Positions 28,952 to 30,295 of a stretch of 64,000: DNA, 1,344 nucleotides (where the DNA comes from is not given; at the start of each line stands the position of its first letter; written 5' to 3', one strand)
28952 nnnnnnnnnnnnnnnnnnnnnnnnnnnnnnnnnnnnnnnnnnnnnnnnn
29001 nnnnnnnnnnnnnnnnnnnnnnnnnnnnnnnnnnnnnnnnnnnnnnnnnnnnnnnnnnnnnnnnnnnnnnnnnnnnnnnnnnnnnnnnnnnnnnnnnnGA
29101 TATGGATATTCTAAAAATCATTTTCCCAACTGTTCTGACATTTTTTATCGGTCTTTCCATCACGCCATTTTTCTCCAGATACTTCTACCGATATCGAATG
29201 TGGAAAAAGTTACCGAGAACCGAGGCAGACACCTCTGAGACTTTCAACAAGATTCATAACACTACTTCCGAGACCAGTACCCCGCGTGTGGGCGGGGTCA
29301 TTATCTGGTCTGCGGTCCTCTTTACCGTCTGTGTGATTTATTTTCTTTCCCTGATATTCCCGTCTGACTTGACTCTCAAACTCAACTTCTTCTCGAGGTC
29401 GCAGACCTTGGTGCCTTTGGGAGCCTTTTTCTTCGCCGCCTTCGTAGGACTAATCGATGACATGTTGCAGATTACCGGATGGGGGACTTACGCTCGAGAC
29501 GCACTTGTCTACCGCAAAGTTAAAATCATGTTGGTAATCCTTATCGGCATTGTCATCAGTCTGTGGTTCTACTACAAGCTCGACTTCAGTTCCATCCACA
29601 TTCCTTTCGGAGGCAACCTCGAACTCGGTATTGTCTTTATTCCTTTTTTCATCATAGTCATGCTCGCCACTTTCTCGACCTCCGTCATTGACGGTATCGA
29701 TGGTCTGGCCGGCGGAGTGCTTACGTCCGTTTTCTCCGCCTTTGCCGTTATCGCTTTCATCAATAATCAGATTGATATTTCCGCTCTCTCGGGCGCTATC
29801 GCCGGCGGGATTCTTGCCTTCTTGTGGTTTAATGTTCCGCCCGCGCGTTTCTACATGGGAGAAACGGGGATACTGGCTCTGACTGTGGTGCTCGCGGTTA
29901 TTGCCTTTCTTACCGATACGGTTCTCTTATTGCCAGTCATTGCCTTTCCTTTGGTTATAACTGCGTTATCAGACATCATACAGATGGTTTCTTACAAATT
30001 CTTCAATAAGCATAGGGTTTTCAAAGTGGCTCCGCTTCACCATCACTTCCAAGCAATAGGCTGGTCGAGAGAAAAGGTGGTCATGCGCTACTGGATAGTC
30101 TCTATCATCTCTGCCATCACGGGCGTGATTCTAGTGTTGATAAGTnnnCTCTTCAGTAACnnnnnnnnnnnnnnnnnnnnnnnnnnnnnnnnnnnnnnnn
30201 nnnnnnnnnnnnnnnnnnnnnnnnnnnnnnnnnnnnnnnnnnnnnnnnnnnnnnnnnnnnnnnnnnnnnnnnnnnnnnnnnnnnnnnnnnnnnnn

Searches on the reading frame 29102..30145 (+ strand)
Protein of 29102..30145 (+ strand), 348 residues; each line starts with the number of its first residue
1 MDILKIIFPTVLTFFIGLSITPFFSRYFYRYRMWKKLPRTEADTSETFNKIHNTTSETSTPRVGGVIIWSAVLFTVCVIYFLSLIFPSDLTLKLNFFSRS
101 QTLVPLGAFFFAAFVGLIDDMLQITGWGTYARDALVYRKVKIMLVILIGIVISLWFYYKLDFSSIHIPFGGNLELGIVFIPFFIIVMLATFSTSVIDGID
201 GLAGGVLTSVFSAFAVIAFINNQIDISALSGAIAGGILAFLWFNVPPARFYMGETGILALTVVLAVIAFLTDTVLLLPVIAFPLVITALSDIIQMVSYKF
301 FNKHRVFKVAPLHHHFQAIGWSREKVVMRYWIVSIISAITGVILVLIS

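Call 24: search_protein_families(library=pfam, proteins=[window:29102-30145:+], max_evalue=0.001)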
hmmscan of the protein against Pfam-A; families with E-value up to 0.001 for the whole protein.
window:29102-30145:+ (348 aa): 1 family
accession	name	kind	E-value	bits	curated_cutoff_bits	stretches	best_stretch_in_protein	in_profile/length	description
PF00953.26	Glycos_transf_4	-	5.7e-23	82.1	27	1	105-270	4-158/160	Glycosyl transferase family 4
